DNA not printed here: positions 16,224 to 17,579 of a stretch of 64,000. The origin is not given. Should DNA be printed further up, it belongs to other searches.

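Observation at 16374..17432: TsaC(YrdC)-TsaE(YjeE) fusion protein for t6A37 biosynthesis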

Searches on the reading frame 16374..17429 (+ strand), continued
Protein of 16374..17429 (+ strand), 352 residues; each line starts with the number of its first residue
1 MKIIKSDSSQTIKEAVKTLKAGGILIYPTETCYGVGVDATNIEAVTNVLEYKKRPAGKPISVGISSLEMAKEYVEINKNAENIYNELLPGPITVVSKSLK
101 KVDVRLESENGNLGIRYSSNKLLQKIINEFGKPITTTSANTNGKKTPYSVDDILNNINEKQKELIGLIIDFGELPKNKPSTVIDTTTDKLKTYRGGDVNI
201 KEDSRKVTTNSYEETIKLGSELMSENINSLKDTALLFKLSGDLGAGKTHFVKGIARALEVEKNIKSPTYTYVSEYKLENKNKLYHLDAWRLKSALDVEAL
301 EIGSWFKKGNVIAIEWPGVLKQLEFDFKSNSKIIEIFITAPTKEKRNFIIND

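Call 44: search_protein_families(library=pfam, proteins=[L016:19299-19952:+, L079:10585-11388:+, L076:5021-5770:+, L081:12731-13603:+, L072:2354-3106:+, L042:462-1145:+, L057:14629-15315:+, L037:4762-5433:-], max_evalue=1)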
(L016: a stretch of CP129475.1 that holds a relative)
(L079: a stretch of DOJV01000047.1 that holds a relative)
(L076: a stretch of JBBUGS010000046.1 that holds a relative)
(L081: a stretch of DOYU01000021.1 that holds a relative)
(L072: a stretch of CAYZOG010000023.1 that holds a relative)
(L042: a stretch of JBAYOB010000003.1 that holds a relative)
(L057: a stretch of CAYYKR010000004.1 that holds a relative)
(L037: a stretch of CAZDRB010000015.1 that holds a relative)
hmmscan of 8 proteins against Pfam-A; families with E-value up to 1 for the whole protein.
L016:19299-19952:+ (217 aa): 8 families
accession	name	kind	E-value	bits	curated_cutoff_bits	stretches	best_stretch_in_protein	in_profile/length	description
PF00406.28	ADK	-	2e-34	119.3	26.8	1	6-187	2-149/151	Adenylate kinase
PF13207.12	AAA_17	-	2.5e-19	70.3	27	1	6-125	1-122/136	AAA domain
PF05191.20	ADK_lid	-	1.7e-16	60.2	26.6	1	125-160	1-36/36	Adenylate kinase, active site lid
PF13238.12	AAA_18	-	2.1e-05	25.4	29.4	1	5-126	3-112/128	AAA domain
PF13671.12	AAA_33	-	0.00058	20.6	27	1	3-125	2-118/143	AAA domain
PF02223.23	Thymidylate_kin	-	0.0043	17.2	27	1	7-70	3-65/185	Thymidylate kinase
PF10456.14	BAR_3_WASP_bdg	-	0.068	13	24.9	1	72-125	10-62/236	WASP-binding domain of Sorting nexin protein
PF03976.20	PPK2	-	0.084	12.9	22.3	1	85-130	117-161/229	Polyphosphate kinase 2 (PPK2)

L079:10585-11388:+ (267 aa): 8 families
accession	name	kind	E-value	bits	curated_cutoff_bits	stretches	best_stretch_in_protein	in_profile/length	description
PF00398.26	RrnaAD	-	1.4e-56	191.9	24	1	3-259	4-261/263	Ribosomal RNA adenine dimethylase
PF01728.25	FtsJ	-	1.8e-05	25.2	24.1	1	20-103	11-95/181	FtsJ-like methyltransferase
PF13649.12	Methyltransf_25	-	7.2e-05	23.8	27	1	33-83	1-56/97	Methyltransferase domain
PF08241.18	Methyltransf_11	-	0.00043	21.3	21.2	1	34-83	1-52/95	Methyltransferase domain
PF02353.26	CMAS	-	0.027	14.2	27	1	18-71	51-105/273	Mycolic acid cyclopropane synthetase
PF02254.24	TrkA_N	-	0.038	14.8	23.8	1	42-91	12-58/116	TrkA-N domain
PF13489.12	Methyltransf_23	-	0.04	14.1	27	1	19-66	11-59/164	Methyltransferase domain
PF08242.18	Methyltransf_12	-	0.057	14.6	30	1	34-74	1-43/98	Methyltransferase domain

L076:5021-5770:+ (249 aa): 11 families
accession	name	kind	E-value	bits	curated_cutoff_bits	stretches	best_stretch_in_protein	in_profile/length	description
PF00398.26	RrnaAD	-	3.1e-55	187.6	24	1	3-248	4-260/263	Ribosomal RNA adenine dimethylase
PF13649.12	Methyltransf_25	-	4.4e-06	27.7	27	1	33-96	1-68/97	Methyltransferase domain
PF08241.18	Methyltransf_11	-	0.0041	18.2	21.2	1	34-84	1-53/95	Methyltransferase domain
PF13489.12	Methyltransf_23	-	0.0041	17.3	27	1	27-76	20-61/164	Methyltransferase domain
PF01135.25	PCMT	-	0.014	15.6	20.3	1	26-70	70-117/210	Protein-L-isoaspartate(D-aspartate) O-methyltransferase (PCMT)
PF07021.18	MetW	-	0.02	15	21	1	22-70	6-55/193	Methionine biosynthesis protein MetW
PF08242.18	Methyltransf_12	-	0.025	15.8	30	1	34-78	1-47/98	Methyltransferase domain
PF13847.12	Methyltransf_31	-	0.034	14.3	27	1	28-95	2-77/145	Methyltransferase domain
PF05401.17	NodS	-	0.09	13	24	1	32-103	46-119/201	Nodulation protein S (NodS)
PF02353.26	CMAS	-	0.21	11.3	27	1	20-58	53-92/273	Mycolic acid cyclopropane synthetase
PF05219.18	DREV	-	0.22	11.1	26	1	15-73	75-138/265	DREV methyltransferase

L081:12731-13603:+ (290 aa): 4 families
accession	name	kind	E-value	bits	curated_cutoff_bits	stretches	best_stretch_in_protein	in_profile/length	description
PF18884.5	TSP3_bac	-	3.7e-06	27.1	25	1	95-114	1-20/22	Bacterial TSP3 repeat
PF13202.12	EF-hand_5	-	0.064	13.2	25.9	0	68-84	5-21/25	EF hand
PF21609.2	Toxofilin-like_dom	-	0.18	12.3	27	0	169-185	14-30/84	Toxofilin-like domain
PF03495.19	Binary_toxB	-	0.22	12.2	25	0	72-88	2-18/78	Clostridial binary toxin B/anthrax toxin PA Ca-binding domain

L072:2354-3106:+ (250 aa): 4 families
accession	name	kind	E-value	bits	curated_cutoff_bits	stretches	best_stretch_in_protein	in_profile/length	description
PF18884.5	TSP3_bac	-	4.7e-07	30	25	2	98-117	1-20/22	Bacterial TSP3 repeat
PF03495.19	Binary_toxB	-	0.022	15.4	25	1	79-111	29-61/78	Clostridial binary toxin B/anthrax toxin PA Ca-binding domain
PF19955.5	EAD1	-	0.024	15.5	24.2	1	146-194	16-63/90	Effector-associated domain 1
PF03961.19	FapA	-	0.25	11.4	31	1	156-247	143-229/272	Flagellar Assembly Protein A beta solenoid domain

L042:462-1145:+ (227 aa): 5 families
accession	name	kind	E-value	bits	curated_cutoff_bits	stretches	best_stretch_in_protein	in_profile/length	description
PF13419.12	HAD_2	-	4.8e-17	63.1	23.8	1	74-199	53-175/178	Haloacid dehalogenase-like hydrolase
PF00702.32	Hydrolase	-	1.6e-16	61.7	26.4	1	6-196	1-191/191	haloacid dehalogenase-like hydrolase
PF13242.12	Hydrolase_like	-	0.0033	17.8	22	1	158-200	3-46/75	HAD-hyrolase-like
PF22026.2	Alpha-amylase_C_2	-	0.053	14.4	27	1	9-44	5-40/78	Alpha-amylase C-terminal domain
PF12828.12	PXB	-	0.13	12.7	27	1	33-65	4-36/127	PX-associated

L057:14629-15315:+ (228 aa): 2 families
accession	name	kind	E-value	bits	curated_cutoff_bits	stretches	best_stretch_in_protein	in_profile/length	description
PF02457.21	DAC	-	2.6e-15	56.5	27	1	15-132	4-119/119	DisA bacterial checkpoint controller nucleotide-binding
PF16967.11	TcfC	-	0.075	13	29.4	1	117-143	8-34/68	E-set like domain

L037:4762-5433:- (223 aa): 7 families
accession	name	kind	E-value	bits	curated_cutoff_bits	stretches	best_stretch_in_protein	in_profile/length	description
PF13462.12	Thioredoxin_4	-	1.1e-21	78.2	23.2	1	69-214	15-156/165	Thioredoxin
PF01323.26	DSBA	-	1.3e-18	67.9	25.6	1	71-207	2-176/191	DSBA-like thioredoxin domain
PF13743.12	Thioredoxin_5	-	1.1e-06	28.9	27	1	109-209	67-169/186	Thioredoxin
PF13098.12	Thioredoxin_2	-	0.0019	18.9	27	1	63-182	1-61/104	Thioredoxin-like domain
PF00085.26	Thioredoxin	-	0.0021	18.4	23.5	1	63-103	14-54/103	Thioredoxin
PF13905.12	Thioredoxin_8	-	0.016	16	27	1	67-104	1-40/94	Thioredoxin-like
PF13192.12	Thioredoxin_3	-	0.034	14.6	24.8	0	77-112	8-42/76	Thioredoxin domain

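Call 50: find_encoding_contigs(protein=P0131, flank=10000, max_places=1)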
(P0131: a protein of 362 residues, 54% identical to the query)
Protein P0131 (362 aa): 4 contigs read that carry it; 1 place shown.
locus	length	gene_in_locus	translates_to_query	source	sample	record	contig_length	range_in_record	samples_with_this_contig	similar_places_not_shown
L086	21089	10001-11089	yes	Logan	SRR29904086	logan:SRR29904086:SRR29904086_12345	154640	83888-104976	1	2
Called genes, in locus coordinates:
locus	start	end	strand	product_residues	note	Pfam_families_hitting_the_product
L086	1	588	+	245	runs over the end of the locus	PF01978:TrmB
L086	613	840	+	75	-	PF04542:Sigma70_r2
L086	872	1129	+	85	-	PF07638:Sigma70_ECF (weak), PF08281:Sigma70_r4_2, PF04545:Sigma70_r4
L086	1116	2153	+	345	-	PF14257:DUF4349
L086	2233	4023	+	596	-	PF01432:Peptidase_M3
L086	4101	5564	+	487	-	PF05362:Lon_C, PF13541:ChlI, PF01078:Mg_chelatase, PF00158:Sigma54_activat (faint), PF00493:MCM (faint), PF07728:AAA_5 (weak), PF13335:Mg_chelatase_C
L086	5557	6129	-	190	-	PF01327:Pep_deformylase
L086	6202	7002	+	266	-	PF00149:Metallophos (weak), PF13277:YmdB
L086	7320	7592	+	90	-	PF00216:Bac_DNA_binding, PF18291:HU-HIG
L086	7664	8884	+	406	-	PF07690:MFS_1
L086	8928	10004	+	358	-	PF01300:Sua5_yciO_yrdC, PF02367:TsaE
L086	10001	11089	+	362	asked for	PF00814:TsaD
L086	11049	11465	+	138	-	-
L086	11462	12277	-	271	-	PF01149:Fapy_DNA_glyco, PF06831:H2TH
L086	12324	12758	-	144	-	PF00383:dCMP_cyt_deam_1, PF14437:MafB19-deam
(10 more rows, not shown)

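Call 51: find_encoding_contigs(protein=P0196, flank=10000, max_places=1)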
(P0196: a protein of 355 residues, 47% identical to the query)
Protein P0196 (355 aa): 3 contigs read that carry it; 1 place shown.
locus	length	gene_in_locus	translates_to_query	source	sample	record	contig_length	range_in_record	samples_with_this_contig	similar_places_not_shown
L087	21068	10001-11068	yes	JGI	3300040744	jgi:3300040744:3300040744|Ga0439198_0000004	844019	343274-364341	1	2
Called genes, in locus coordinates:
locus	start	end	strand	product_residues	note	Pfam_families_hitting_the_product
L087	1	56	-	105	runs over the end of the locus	-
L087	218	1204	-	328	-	-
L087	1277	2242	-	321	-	-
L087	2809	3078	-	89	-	-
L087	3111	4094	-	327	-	-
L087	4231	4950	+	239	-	PF01978:TrmB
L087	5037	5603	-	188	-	PF01327:Pep_deformylase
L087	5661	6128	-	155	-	-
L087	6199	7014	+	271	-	PF00149:Metallophos, PF13277:YmdB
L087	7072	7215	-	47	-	-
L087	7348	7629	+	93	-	PF00216:Bac_DNA_binding, PF18291:HU-HIG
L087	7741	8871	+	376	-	-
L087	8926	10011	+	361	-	PF01300:Sua5_yciO_yrdC, PF02367:TsaE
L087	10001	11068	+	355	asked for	PF00814:TsaD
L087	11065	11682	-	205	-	PF01149:Fapy_DNA_glyco, PF06831:H2TH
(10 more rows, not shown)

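Call 52: find_encoding_contigs(protein=P0158, flank=10000, max_places=1)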
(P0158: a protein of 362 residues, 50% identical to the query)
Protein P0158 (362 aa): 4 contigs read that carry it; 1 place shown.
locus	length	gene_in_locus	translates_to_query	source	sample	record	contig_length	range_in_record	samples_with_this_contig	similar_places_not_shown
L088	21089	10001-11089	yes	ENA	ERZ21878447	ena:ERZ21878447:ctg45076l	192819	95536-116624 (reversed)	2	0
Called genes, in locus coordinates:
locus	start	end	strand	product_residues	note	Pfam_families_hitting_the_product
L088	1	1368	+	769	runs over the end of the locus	PF17854:FtsK_alpha, PF01580:FtsK_SpoIIIE, PF09397:FtsK_gamma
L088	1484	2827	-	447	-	-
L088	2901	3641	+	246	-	PF01978:TrmB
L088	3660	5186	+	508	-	PF13541:ChlI, PF00158:Sigma54_activat (faint), PF01078:Mg_chelatase, PF07728:AAA_5, PF00493:MCM (weak), PF13335:Mg_chelatase_C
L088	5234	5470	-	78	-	-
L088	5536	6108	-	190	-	PF01327:Pep_deformylase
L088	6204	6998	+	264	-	PF00149:Metallophos (weak), PF13277:YmdB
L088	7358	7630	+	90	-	PF00216:Bac_DNA_binding, PF18291:HU-HIG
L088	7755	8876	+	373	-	PF07690:MFS_1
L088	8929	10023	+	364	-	PF01300:Sua5_yciO_yrdC, PF02367:TsaE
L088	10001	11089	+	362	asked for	PF00814:TsaD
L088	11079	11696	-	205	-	-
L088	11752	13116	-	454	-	PF02403:Seryl_tRNA_N, PF00587:tRNA-synt_2b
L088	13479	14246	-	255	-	PF06560:GPI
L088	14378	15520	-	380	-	PF00226:DnaJ, PF01556:DnaJ_C, PF27659:CHP02642 (faint), PF00684:DnaJ_CXXCXGXG, PF15777:Anti-TRAP (weak)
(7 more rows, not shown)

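Call 71: search_protein_families(library=ncbifam, proteins=[L026:11080-12150:+, L033:11123-12202:+, L016:11076-12185:+, L062:503-1507:+, L017:10001-11074:+, L026:10001-11083:+, L033:9992-11074:+], max_evalue=1e-10)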
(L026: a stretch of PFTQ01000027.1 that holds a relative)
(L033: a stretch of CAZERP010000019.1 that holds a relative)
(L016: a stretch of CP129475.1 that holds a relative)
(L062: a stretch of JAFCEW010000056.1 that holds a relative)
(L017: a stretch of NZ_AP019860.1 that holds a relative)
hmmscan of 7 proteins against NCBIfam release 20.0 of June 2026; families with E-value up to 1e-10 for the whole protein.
L026:11080-12150:+ (356 aa): 4 families
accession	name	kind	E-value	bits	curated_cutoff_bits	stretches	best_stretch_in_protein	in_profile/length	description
TIGR03723.1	T6A_TsaD_YgjD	equivalog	6e-113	377.1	296.1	1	7-330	1-313/314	tRNA (adenosine(37)-N6)-threonylcarbamoyltransferase complex transferase subunit TsaD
TIGR00329.1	gcp_kae1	subfamily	1.2e-99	333.4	207.8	1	8-323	1-305/305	tRNA (adenosine(37)-N6)-threonylcarbamoyltransferase complex transferase subunit TsaD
TIGR03722.2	arch_KAE1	equivalog_domain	1e-52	179.3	375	1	7-336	1-303/323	KEOPS complex N(6)-L-threonylcarbamoyladenine synthase Kae1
NF007174.0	PRK09605.1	equivalog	6.8e-49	166.7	447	1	5-333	1-302/535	bifunctional N(6)-L-threonylcarbamoyladenine synthase/serine/threonine protein kinase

L033:11123-12202:+ (359 aa): 4 families
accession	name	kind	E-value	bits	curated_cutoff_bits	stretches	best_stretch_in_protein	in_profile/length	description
TIGR03723.1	T6A_TsaD_YgjD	equivalog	5.3e-114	380.6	296.1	1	6-330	1-313/314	tRNA (adenosine(37)-N6)-threonylcarbamoyltransferase complex transferase subunit TsaD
TIGR00329.1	gcp_kae1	subfamily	6.3e-97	324.5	207.8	1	7-323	1-305/305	tRNA (adenosine(37)-N6)-threonylcarbamoyltransferase complex transferase subunit TsaD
TIGR03722.2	arch_KAE1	equivalog_domain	5.1e-48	163.8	375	1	6-337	1-304/323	KEOPS complex N(6)-L-threonylcarbamoyladenine synthase Kae1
NF007174.0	PRK09605.1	equivalog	2.5e-47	161.6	447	1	6-336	3-305/535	bifunctional N(6)-L-threonylcarbamoyladenine synthase/serine/threonine protein kinase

L016:11076-12185:+ (369 aa): 4 families
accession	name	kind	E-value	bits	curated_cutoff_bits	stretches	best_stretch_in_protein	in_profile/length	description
TIGR03723.1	T6A_TsaD_YgjD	equivalog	1.3e-97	326.7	296.1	1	18-346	1-313/314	tRNA (adenosine(37)-N6)-threonylcarbamoyltransferase complex transferase subunit TsaD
TIGR00329.1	gcp_kae1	subfamily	7.3e-87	291.5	207.8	1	19-339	1-305/305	tRNA (adenosine(37)-N6)-threonylcarbamoyltransferase complex transferase subunit TsaD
TIGR03722.2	arch_KAE1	equivalog_domain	1.1e-48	166.1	375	1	18-353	1-304/323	KEOPS complex N(6)-L-threonylcarbamoyladenine synthase Kae1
NF007174.0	PRK09605.1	equivalog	1.4e-42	145.9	447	1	17-353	2-306/535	bifunctional N(6)-L-threonylcarbamoyladenine synthase/serine/threonine protein kinase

L062:503-1507:+ (334 aa): 4 families
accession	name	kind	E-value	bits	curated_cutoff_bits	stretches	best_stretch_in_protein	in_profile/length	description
TIGR03722.2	arch_KAE1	equivalog_domain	1.7e-137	457.8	375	1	16-333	2-323/323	KEOPS complex N(6)-L-threonylcarbamoyladenine synthase Kae1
NF007174.0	PRK09605.1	equivalog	1.5e-136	456.1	447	1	14-334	2-326/535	bifunctional N(6)-L-threonylcarbamoyladenine synthase/serine/threonine protein kinase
TIGR00329.1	gcp_kae1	subfamily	1.8e-92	309.9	207.8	1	16-304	1-305/305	tRNA (adenosine(37)-N6)-threonylcarbamoyltransferase complex transferase subunit TsaD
TIGR03723.1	T6A_TsaD_YgjD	equivalog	1.1e-62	212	296.1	1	16-309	2-311/314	tRNA (adenosine(37)-N6)-threonylcarbamoyltransferase complex transferase subunit TsaD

L017:10001-11074:+ (357 aa): 4 families
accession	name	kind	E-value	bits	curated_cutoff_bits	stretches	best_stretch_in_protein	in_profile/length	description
TIGR00057.1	TIGR00057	equivalog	1.5e-46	158.2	123.2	1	7-199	4-192/202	L-threonylcarbamoyladenylate synthase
NF007919.1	PRK10634.1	equivalog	1.6e-24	86.3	175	1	18-188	2-170/176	L-threonylcarbamoyladenylate synthase type 1 TsaC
TIGR00150.1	T6A_YjeE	equivalog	1.2e-23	83.5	60.1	1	213-327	5-112/135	tRNA (adenosine(37)-N6)-threonylcarbamoyltransferase complex ATPase subunit type 1 TsaE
NF007931.0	PRK10646.1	equivalog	1.2e-13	51.3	246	1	236-323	29-114/153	tRNA (adenosine(37)-N6)-threonylcarbamoyltransferase complex ATPase subunit type 1 TsaE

L026:10001-11083:+ (360 aa): 4 families
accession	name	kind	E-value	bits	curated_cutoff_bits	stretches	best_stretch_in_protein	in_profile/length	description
TIGR00057.1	TIGR00057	equivalog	4.7e-50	169.6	123.2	1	10-208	6-199/202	L-threonylcarbamoyladenylate synthase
TIGR00150.1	T6A_YjeE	equivalog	3e-26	91.9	60.1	1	212-349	3-127/135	tRNA (adenosine(37)-N6)-threonylcarbamoyltransferase complex ATPase subunit type 1 TsaE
NF007919.1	PRK10634.1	equivalog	1.5e-23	83.2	175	1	19-191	2-172/176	L-threonylcarbamoyladenylate synthase type 1 TsaC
NF007931.0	PRK10646.1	equivalog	9.5e-13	48.4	246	1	234-349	27-133/153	tRNA (adenosine(37)-N6)-threonylcarbamoyltransferase complex ATPase subunit type 1 TsaE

L033:9992-11074:+ (360 aa): 4 families
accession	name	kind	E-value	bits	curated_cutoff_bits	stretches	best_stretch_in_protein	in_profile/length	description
TIGR00057.1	TIGR00057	equivalog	2.4e-50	170.6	123.2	1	10-202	6-194/202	L-threonylcarbamoyladenylate synthase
TIGR00150.1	T6A_YjeE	equivalog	1.1e-24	86.8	60.1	1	219-350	10-129/135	tRNA (adenosine(37)-N6)-threonylcarbamoyltransferase complex ATPase subunit type 1 TsaE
NF007919.1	PRK10634.1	equivalog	1.6e-23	83.1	175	1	21-192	4-173/176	L-threonylcarbamoyladenylate synthase type 1 TsaC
NF007931.0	PRK10646.1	equivalog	1.9e-11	44.2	246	1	232-327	24-115/153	tRNA (adenosine(37)-N6)-threonylcarbamoyltransferase complex ATPase subunit type 1 TsaE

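Call 76: search_protein_representatives(protein=window:16374-17429:+)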
Query: 352 residues. Proteins with E-value up to 0.001 (for the whole library): 37031; up to 1e-10: 10007; up to 1e-30: 236. The best 150 are listed.
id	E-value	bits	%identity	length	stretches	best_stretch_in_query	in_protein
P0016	4.3e-111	387.8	56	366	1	1-329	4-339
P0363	4.3e-94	332.0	47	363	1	2-348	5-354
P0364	2.2e-89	316.5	49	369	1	6-320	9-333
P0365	5.2e-87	308.7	44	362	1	2-341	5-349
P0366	1.4e-84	300.7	46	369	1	3-324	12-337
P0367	3.5e-84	299.4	45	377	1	6-341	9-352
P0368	5.3e-84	298.8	45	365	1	5-323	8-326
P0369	8.6e-84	298.1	47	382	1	3-324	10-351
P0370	1.2e-82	294.3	45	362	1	2-346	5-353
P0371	8.1e-82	291.6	45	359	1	6-338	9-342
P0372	1.5e-81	290.8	42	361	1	7-348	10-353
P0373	3.0e-81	289.8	46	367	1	7-328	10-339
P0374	4.3e-81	289.3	45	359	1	11-323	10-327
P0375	4.4e-81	289.2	44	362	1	6-341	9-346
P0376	5.4e-81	288.9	46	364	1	7-336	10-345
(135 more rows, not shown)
